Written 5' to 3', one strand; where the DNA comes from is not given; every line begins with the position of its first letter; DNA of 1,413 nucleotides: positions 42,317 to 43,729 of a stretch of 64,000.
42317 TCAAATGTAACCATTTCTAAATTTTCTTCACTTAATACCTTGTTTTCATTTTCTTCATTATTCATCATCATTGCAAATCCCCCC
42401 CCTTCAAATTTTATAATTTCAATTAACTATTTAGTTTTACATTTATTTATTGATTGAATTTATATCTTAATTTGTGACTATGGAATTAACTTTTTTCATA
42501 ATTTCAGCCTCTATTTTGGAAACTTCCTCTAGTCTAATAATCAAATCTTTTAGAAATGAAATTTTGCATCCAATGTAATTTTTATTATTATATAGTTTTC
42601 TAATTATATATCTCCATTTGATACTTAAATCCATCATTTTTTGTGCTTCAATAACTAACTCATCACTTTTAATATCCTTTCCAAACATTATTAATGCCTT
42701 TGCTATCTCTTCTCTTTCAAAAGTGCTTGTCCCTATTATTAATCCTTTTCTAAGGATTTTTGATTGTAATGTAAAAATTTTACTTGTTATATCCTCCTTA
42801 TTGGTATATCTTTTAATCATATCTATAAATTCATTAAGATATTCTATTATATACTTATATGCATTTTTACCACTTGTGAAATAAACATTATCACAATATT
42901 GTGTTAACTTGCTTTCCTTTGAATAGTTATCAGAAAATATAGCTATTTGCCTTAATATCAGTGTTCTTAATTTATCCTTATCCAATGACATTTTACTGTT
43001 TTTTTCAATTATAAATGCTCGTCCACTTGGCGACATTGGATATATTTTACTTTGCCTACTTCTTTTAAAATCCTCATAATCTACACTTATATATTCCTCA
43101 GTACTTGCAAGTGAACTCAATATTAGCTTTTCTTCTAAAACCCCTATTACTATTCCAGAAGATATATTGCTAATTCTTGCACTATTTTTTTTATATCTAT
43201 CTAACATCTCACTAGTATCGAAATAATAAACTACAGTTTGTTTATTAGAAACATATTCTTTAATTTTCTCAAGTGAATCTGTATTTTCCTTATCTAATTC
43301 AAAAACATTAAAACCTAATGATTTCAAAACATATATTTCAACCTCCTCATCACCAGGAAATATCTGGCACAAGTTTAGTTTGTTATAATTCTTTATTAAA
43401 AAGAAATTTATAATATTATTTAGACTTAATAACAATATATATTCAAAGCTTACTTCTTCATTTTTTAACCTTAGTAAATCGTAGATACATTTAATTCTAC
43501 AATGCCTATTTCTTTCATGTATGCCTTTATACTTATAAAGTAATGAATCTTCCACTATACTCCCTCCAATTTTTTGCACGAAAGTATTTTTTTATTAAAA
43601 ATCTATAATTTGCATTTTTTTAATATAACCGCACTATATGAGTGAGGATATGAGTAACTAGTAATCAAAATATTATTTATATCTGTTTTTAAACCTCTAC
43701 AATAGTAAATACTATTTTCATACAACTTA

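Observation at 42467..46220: Fused KS/chain-length-factor-like protein with a dedicated ACP and an unknown 370-aa partner, embedded in the peptide cluster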

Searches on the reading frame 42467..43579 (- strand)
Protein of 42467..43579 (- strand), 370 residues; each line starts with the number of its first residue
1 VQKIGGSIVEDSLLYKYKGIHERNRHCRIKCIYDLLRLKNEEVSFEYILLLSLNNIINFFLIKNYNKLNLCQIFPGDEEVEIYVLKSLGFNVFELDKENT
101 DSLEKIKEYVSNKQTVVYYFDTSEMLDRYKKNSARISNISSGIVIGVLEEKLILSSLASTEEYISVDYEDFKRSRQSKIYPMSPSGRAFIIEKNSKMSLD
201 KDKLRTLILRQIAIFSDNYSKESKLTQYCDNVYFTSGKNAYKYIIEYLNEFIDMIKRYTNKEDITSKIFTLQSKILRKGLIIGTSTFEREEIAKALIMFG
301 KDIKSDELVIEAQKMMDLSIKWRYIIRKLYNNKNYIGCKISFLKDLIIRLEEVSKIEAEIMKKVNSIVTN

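Call 4: search_protein_families(library=pfam, proteins=[window:42467-43579:-], max_evalue=0.01)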
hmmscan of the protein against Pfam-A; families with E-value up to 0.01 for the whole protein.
window:42467-43579:- (370 aa): 0 families

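Call 6: search_protein_families(library=ncbifam, proteins=[window:42467-43579:-], max_evalue=0.01)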
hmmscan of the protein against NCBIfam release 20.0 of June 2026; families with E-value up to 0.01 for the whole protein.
window:42467-43579:- (370 aa): 0 families

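Call 9: find_homologous_proteins(query=window:42467-43579:-, max_evalue=0.001)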
Query window:42467-43579:- (370 aa): 1 proteins with E <= 0.001 among 4229 candidates.
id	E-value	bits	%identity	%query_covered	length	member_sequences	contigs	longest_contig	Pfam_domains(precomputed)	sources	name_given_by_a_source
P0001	4.5e-225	764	100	98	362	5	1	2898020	-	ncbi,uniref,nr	ncbi:hypothetical protein [Clostridium hydrogenum]|uniref:hypothetical protein n=1 Tax=Clostridium h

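Call 13: search_solved_structures(query=window:42467-43579:-, max_evalue=10)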
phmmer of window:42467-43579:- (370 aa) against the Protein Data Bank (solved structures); distinct sequences matched with E-value up to 10: 4.
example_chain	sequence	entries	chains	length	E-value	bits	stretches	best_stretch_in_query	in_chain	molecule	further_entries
3k4x_A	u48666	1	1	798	0.012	18.4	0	268-330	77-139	Proliferating cell nuclear antigen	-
5wtp_A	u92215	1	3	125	0.063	16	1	218-262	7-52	OmpA family protein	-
5wtl_A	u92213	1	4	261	0.36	13.5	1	220-261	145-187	OmpA family protein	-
6ist_A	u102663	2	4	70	1.1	11.9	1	231-266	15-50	Lysin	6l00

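Call 18: predict_structure(protein=window:42467-43579:-)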
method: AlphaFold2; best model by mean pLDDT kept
length: 370 residues; sequences in the alignment: 1
mean_pLDDT: 38.9   pTM: 0.27
mean pLDDT of the five models: 38.9, 33.2, 32.6, 31.2, 30.0
residues with pLDDT >= 90: 0; 70-90: 0; 50-70: 30; < 50: 340
segments of 3 or more residues with pLDDT < 50: 1-13, 17-60, 63-67, 75-78, 83-92, 109-354, 356-361, 363-370
pLDDT, mean of each block of 10 residues (from residue 1): 30 46 37 41 38 35 50 49 47 49 53 44 44 36 34 34 31 29 30 30 34 28 31 30 42 40 41 38 39 46 44 45 36 35 39 45 41
secondary structure, 60 per line:
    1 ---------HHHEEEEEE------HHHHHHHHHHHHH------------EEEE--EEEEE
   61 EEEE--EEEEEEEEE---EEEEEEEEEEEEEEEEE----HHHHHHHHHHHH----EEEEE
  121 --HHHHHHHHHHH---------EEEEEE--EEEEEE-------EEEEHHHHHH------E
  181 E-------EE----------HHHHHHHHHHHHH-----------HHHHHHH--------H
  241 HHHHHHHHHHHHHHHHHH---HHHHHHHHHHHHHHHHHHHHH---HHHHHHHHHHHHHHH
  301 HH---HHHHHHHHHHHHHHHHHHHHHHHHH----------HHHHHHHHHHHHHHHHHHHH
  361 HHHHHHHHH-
elements in order: E13-18 H25-37 E50-53 E56-64 E67-75 E79-95 H100-111 E116-120 H123-133 E143-148 E151-156 E164-167 H168-173 H201-213 H225-231 H240-258 H262-282 H286-302 H306-330 H341-369

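Call 20: search_protein_representatives(protein=window:42467-43579:-)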
Query: 370 residues. Proteins with E-value up to 0.001 (for the whole library): 50; up to 1e-10: 18; up to 1e-30: 3. The best 50 are listed.
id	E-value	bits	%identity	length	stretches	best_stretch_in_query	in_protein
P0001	1.4e-225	764.4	100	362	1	9-370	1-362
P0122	3.2e-50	188.0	36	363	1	12-365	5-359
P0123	3.7e-31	125.3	29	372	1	15-362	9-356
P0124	2.2e-27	112.9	27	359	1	13-362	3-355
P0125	1.6e-25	106.8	26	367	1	11-364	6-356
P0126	9.9e-24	100.9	29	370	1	21-333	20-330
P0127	3.4e-22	95.8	27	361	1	12-334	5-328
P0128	2.3e-18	83.3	27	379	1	26-366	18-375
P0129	4.9e-16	75.6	26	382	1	26-364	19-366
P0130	1.0e-15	74.6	27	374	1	27-364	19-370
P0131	4.7e-15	72.4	26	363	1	22-361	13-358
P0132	5.5e-15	72.1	27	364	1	22-346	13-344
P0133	1.1e-13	67.9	22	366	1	27-363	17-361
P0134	9.4e-13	64.8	28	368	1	24-359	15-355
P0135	3.7e-12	62.8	25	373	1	20-350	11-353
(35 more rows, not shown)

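Call 22: search_protein_families(library=pfam, alignment_id=A1, max_evalue=0.001)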
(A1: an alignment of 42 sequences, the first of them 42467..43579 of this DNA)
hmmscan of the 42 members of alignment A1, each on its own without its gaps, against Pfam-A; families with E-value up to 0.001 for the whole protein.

A. member 1, window:42467-43579:- (370 aa): 0 families

B. families by the number of members that match (of 42 scanned): 3 families
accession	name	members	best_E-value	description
PF14399.12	BtrH_N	19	3.2e-11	Butirosin biosynthesis protein H, N-terminal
PF16169.10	DUF4872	15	8e-11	Domain of unknown function (DUF4872)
PF13529.12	Peptidase_C39_2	3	6.6e-05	Peptidase_C39 like family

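Call 23: search_solved_structures(query=A1, max_evalue=1, show_alignments=1)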
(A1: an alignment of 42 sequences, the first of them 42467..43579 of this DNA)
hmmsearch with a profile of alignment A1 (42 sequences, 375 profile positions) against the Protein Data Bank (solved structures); distinct sequences matched with E-value up to 1: 10.
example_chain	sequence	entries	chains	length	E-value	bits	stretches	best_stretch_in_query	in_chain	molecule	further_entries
8a3k_UNK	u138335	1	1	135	0.00063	22.1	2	312-373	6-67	sc-apCC-4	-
3erv_A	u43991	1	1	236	0.0079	18.5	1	94-175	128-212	putative C39-like peptidase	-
9r1n_A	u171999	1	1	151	0.13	14.5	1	311-373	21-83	sc-apCC-4-DPH-2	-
7fgf_A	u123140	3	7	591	0.4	12.9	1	188-273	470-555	Glycoprotein C | Glycoprotein C,CCHFV envelope protein Gc fusion loops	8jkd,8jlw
8qae_A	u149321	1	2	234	0.42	12.8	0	300-372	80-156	sc-apCC-6-SLLA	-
7jtk_M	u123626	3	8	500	0.46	12.7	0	275-314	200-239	Flagellar radial spoke protein 7 | Radial spoke protein 7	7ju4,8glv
9r1k_A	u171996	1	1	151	0.69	12.1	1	309-373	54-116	sc-apCC-4-A7F-1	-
9r1m_A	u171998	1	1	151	0.75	12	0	312-373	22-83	sc-apCC-4-LMF-1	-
7w5z_T5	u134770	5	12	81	0.78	11.9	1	195-262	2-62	Cytochrome c oxidase small TIM subunit 5 | Cullin domain-containing protein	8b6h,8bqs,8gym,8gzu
8qad_A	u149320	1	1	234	0.87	11.8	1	310-372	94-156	sc-apCC-6-LLIA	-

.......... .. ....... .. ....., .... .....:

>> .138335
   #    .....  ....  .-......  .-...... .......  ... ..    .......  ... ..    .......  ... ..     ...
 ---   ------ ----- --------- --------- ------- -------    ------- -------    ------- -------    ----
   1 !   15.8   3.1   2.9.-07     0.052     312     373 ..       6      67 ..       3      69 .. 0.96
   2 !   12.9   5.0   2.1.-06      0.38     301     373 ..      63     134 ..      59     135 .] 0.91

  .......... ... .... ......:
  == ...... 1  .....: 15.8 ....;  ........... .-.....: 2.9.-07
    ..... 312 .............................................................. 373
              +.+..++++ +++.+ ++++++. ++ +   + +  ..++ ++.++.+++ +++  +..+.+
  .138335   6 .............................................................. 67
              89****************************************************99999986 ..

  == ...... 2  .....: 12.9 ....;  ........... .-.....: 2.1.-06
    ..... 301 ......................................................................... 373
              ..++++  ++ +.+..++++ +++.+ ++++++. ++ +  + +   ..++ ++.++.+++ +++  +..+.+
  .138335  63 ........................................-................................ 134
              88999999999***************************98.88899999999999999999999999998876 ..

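Call 27: find_encoding_contigs(protein=P0122, flank=10000, max_places=2)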
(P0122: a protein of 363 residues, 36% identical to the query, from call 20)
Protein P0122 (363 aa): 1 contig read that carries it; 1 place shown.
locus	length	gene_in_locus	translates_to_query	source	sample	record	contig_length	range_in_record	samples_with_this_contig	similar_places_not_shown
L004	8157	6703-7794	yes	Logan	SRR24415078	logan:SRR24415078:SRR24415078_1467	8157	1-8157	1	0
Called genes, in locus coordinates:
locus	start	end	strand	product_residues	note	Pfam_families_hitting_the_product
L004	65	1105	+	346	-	-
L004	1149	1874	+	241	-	PF02525:Flavodoxin_2, PF03358:FMN_red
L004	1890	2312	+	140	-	PF22817:ApeP-like (weak), PF07977:FabA, PF22818:ApeI-like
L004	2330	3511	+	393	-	PF00109:ketoacyl-synt, PF02801:Ketoacyl-synt_C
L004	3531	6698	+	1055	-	PF00501:AMP-binding, PF00550:PP-binding, PF00668:Condensation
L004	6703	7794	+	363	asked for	-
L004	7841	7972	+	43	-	-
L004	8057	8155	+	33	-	?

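Call 29: find_encoding_contigs(protein=P0123, flank=10000, max_places=2)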
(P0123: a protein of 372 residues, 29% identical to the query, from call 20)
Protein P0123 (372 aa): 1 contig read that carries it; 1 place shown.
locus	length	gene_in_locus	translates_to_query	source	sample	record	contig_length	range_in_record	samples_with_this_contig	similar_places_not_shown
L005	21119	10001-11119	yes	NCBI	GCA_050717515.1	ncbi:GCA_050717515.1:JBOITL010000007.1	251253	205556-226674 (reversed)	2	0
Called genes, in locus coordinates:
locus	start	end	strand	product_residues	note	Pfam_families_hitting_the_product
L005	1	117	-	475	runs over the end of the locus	PF00206:Lyase_1, PF10415:FumaraseC_C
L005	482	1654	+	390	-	PF00390:malic, PF03949:Malic_M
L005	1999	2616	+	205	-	PF13240:Zn_Ribbon_1 (weak)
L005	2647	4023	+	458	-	PF14266:YceG_bac, PF00089:Trypsin, PF13365:Trypsin_2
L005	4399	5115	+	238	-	PF00072:Response_reg, PF00486:Trans_reg_C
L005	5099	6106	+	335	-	PF02518:HATPase_c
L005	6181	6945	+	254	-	PF00005:ABC_tran, PF13304:AAA_21 (faint)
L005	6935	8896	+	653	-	PF02687:FtsX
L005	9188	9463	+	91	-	PF08765:Mor (weak)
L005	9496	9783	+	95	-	PF10852:DUF2651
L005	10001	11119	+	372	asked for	-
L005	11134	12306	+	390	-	-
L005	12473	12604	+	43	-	-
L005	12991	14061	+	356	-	PF01551:Peptidase_M23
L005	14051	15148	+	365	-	PF01551:Peptidase_M23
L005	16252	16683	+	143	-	PF00005:ABC_tran (weak)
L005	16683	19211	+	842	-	PF02687:FtsX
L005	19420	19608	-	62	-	-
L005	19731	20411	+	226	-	PF02463:SMC_N (faint), PF13476:AAA_23 (faint), PF00005:ABC_tran, PF13304:AAA_21 (faint)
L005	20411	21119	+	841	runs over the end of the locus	PF02687:FtsX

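Call 30: find_encoding_contigs(protein=P0124, flank=10000, max_places=2)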
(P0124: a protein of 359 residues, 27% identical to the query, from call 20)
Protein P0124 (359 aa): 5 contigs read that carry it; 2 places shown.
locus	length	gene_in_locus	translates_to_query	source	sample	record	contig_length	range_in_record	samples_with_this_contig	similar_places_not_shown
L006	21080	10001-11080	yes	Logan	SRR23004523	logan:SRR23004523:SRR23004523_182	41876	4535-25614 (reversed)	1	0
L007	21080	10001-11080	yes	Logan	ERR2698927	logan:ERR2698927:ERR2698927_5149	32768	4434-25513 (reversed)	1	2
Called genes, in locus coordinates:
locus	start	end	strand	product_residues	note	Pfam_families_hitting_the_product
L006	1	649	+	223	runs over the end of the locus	PF02463:SMC_N (weak), PF00005:ABC_tran, PF13304:AAA_21 (faint)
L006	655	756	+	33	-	-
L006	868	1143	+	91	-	PF00550:PP-binding (faint)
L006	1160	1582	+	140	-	PF13279:4HBT_2, PF03061:4HBT (weak)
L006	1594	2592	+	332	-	PF00109:ketoacyl-synt (weak)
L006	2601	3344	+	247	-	PF00106:adh_short, PF08659:KR, PF13561:adh_short_C2, PF23441:SDR (weak)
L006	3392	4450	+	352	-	-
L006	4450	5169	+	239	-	PF02525:Flavodoxin_2 (weak), PF03358:FMN_red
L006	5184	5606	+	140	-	PF22817:ApeP-like (weak), PF07977:FabA, PF22818:ApeI-like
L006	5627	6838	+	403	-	PF00109:ketoacyl-synt, PF02801:Ketoacyl-synt_C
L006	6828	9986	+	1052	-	PF00501:AMP-binding, PF00668:Condensation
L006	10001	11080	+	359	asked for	-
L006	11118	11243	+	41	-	-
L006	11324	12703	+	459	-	PF04055:Radical_SAM, PF13353:Fer4_12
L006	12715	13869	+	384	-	PF02163:Peptidase_M50 (weak)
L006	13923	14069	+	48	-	-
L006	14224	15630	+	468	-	PF04055:Radical_SAM, PF13353:Fer4_12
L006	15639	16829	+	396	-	-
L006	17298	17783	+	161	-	PF00589:Phage_integrase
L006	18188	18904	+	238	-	-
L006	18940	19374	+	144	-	PF13527:Acetyltransf_9, PF00583:Acetyltransf_1, PF13673:Acetyltransf_10 (weak), PF13508:Acetyltransf_7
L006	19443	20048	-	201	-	PF07685:GATase_3, PF01174:SNO, PF00117:GATase (weak)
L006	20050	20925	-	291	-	PF01680:SOR_SNZ, PF03060:NMO (faint), PF05690:ThiG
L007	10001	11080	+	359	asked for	-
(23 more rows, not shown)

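Call 34: predict_structure(alignment_id=A2)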
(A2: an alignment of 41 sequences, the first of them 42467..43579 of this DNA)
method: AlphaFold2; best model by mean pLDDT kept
length: 370 residues; sequences in the alignment: 41
mean_pLDDT: 94.3   pTM: 0.92
mean pLDDT of the five models: 94.3, 94.2, 93.3, 93.2, 92.9
residues with pLDDT >= 90: 330; 70-90: 32; 50-70: 2; < 50: 6
segments of 3 or more residues with pLDDT < 50: 1-6
pLDDT, mean of each block of 10 residues (from residue 1): 52 88 93 96 98 97 95 92 96 95 95 96 93 88 95 90 94 96 96 91 97 98 95 97 98 96 97 96 94 99 98 98 98 97 98 98 97
secondary structure, 60 per line:
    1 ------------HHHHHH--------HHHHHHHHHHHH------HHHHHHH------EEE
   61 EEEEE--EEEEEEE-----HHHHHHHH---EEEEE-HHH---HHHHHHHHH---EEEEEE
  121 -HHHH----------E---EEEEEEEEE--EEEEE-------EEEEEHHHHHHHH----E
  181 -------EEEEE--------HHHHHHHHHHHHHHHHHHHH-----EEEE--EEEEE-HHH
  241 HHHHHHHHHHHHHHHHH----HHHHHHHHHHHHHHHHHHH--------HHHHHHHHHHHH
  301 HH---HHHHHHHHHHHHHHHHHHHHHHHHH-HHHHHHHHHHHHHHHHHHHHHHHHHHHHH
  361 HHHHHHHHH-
elements in order: H13-18 H27-38 H45-51 E58-65 E68-74 H80-87 E91-95 H103-111 E115-120 H122-125 E140-148 E151-155 E163-167 H168-175 E188-192 H201-220 E226-229 E232-236 H238-257 H262-280 H289-302 H306-330 H332-369

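Call 52: search_solved_structures(query=A2, max_evalue=0.05, show_alignments=2)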
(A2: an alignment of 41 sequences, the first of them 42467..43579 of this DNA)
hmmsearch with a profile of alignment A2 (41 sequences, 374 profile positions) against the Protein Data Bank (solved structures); distinct sequences matched with E-value up to 0.05: 2.
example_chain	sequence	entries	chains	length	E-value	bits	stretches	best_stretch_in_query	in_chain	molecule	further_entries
8a3k_UNK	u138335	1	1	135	0.0023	20.2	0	311-372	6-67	sc-apCC-4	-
3erv_A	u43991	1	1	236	0.007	18.7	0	95-174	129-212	putative C39-like peptidase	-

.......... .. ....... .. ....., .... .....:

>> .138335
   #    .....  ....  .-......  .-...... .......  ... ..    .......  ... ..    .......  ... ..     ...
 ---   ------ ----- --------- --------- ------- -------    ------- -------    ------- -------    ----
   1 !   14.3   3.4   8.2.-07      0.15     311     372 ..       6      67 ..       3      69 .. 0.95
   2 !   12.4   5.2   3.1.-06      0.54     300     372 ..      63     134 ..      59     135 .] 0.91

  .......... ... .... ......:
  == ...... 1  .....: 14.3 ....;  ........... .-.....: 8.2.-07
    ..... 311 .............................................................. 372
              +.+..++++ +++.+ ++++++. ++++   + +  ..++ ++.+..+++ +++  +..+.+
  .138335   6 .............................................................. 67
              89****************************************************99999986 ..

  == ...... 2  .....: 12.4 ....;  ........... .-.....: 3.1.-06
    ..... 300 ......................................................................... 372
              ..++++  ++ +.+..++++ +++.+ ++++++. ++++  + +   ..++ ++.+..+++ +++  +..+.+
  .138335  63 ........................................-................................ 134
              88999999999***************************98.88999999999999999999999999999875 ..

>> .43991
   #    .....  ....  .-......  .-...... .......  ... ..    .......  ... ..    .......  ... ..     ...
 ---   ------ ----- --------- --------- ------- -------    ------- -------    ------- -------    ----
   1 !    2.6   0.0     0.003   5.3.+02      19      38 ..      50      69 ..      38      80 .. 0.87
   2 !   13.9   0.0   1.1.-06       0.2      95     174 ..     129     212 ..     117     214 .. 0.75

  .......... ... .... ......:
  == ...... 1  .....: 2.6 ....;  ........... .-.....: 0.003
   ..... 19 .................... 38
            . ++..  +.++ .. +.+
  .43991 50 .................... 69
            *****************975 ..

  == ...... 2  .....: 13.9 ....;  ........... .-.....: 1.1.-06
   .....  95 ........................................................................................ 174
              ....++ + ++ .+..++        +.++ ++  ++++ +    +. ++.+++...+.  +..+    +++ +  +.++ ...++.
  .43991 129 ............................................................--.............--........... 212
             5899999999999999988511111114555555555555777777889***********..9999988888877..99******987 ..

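Call 64: search_protein_families(library=pfam, proteins=[window:42467-43579:-, L006:10001-11080:+, L006:3392-4450:+, L005:10001-11119:+], max_evalue=10)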
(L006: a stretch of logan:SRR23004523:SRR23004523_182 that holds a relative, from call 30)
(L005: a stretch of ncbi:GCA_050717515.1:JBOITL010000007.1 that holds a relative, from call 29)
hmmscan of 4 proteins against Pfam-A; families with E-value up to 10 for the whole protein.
window:42467-43579:- (370 aa): 1 family
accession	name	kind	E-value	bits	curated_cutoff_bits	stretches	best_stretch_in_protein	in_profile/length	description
PF22927.2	INT1_R3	-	0.52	10.3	27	1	204-275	78-150/160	Integrator complex subunit 1, R3 domain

L006:10001-11080:+ (359 aa): 2 families
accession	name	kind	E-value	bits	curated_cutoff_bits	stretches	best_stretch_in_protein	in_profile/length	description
PF16169.10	DUF4872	-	0.00017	21.8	28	1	163-356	2-172/173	Domain of unknown function (DUF4872)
PF25051.1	WHD_MCM8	-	0.23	12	26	1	312-354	14-56/80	MCM8 winged helix domain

L006:3392-4450:+ (352 aa): 0 families

L005:10001-11119:+ (372 aa): 0 families
